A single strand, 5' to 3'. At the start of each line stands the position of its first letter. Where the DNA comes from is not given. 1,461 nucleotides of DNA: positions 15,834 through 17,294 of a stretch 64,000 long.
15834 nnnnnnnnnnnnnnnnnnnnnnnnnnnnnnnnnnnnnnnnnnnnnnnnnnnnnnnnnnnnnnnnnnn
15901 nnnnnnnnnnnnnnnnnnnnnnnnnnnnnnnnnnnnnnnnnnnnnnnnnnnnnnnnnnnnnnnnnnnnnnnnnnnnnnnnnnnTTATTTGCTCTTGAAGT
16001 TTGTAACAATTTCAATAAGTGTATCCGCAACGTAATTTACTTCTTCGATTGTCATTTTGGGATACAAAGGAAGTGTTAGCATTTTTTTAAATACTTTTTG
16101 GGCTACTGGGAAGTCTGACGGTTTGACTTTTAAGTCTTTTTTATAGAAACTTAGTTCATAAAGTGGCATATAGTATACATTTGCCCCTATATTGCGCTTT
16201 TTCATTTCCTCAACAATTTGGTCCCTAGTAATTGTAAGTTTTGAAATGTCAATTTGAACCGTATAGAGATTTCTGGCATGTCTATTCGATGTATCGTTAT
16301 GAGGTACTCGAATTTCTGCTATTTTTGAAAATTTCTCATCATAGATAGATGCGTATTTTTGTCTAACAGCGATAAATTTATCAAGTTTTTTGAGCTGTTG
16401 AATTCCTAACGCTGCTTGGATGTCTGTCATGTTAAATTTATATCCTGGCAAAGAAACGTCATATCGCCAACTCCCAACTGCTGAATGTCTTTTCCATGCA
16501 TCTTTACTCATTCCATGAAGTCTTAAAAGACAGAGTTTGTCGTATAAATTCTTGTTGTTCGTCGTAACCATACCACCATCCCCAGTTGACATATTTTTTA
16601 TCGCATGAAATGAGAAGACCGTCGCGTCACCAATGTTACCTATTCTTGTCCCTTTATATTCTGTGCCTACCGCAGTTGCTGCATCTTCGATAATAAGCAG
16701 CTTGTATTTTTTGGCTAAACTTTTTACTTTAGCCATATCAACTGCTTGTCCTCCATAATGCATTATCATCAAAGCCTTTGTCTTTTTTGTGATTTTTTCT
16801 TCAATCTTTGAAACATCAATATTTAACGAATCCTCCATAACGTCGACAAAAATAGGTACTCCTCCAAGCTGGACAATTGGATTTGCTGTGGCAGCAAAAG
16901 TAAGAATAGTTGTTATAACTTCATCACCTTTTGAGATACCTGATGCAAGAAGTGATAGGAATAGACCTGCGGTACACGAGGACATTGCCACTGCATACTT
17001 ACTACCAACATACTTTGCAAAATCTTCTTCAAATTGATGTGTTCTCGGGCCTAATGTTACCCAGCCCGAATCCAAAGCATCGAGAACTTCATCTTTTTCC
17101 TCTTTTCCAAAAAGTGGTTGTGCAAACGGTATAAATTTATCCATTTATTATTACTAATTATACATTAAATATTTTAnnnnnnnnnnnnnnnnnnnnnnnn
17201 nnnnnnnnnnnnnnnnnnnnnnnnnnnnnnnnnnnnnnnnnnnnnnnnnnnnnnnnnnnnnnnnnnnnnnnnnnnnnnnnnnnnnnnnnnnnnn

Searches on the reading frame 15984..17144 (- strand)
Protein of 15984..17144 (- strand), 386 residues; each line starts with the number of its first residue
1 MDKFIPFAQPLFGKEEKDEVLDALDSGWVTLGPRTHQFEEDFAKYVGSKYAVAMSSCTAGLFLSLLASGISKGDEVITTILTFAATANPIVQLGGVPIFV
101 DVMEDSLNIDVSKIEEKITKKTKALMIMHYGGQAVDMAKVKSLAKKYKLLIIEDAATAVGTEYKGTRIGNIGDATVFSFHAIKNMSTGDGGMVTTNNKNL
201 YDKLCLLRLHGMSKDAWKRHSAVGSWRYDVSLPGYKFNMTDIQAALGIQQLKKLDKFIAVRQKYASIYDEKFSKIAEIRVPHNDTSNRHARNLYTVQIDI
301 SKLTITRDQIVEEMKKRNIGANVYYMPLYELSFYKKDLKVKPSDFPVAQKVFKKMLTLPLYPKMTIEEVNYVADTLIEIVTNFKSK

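Call 7: search_protein_families(library=pfam, proteins=[window:15984-17144:-], max_evalue=0.01)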
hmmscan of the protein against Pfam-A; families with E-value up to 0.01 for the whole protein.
window:15984-17144:- (386 aa): 4 families
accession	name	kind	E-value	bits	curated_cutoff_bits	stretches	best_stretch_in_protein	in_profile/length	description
PF01041.23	DegT_DnrJ_EryC1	-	5e-126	421.2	19.8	1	13-376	4-359/360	DegT/DnrJ/EryC1/StrS aminotransferase family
PF00266.25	Aminotran_5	-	2.8e-08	33.6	21.5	1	54-161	67-182/371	Aminotransferase class-V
PF01053.26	Cys_Met_Meta_PP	-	4.6e-06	25.9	27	1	33-164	52-183/381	Cys/Met metabolism PLP-dependent enzyme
PF01212.27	Beta_elim_lyase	-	0.0002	21.3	27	1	33-285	32-278/288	Beta-eliminating lyase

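Call 8: search_protein_families(library=ncbifam, proteins=[window:15984-17144:-], max_evalue=0.01)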
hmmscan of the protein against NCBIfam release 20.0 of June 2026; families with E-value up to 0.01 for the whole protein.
window:15984-17144:- (386 aa): 29 families (the best 25 are shown)
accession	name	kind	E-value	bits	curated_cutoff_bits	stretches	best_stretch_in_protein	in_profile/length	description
TIGR03588.1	PseC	equivalog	2.6e-115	385.4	423.5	1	4-379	1-379/380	UDP-4-amino-4,6-dideoxy-N-acetyl-beta-L-altrosamine transaminase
NF008658.2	PRK11658.1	equivalog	9e-104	347.1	631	1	1-381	1-378/379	UDP-4-amino-4-deoxy-L-arabinose aminotransferase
TIGR04181.1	NHT_00031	hypoth_equivalog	1.4e-76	257.7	420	1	5-359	1-357/359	LegC family aminotransferase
NF008687.0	PRK11706.1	equivalog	2.3e-74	250.4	375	1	5-380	2-374/375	dTDP-4-amino-4,6-dideoxygalactose transaminase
TIGR02379.1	ECA_wecE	subfamily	1e-62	212.1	434.85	1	4-380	1-375/376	dTDP-4-amino-4,6-dideoxy-D-glucose transaminase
NF011936.0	PRK15407.1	equivalog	3e-61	207.5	423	1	4-381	36-437/440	lipopolysaccharide biosynthesis protein RfbH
TIGR04427.1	PLP_DesI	equivalog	1.6e-53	182.2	650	1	22-378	40-381/390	dTDP-4-dehydro-6-deoxyglucose aminotransferase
NF004975.0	PRK06348.1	equivalog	2.9e-10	39.7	549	1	39-155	80-202/384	pyridoxal phosphate-dependent aminotransferase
TIGR01977.1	am_tr_V_EF2568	hypoth_equivalog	1.1e-07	31.2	377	1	54-200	68-218/376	cysteine desulfurase family protein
NF005816.0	PRK07682.1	equivalog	2.8e-07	29.5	620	1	69-158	110-206/390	aminotransferase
NF006096.0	PRK08248.1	equivalog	4e-06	25.7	726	1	31-158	62-189/431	homocysteine synthase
NF005305.0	PRK06836.1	equivalog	7e-06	25.5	376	1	50-128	99-177/396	pyridoxal phosphate-dependent aminotransferase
NF004821.0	PRK06176.1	equivalog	7.2e-06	25.1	642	1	33-207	50-222/380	cystathionine gamma-synthase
TIGR01979.1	sufS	subfamily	9e-06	24.8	475.1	1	40-182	69-222/403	SufS family cysteine desulfurase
NF005817.0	PRK07683.1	equivalog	1.7e-05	23.7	575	1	69-129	109-169/387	aminotransferase A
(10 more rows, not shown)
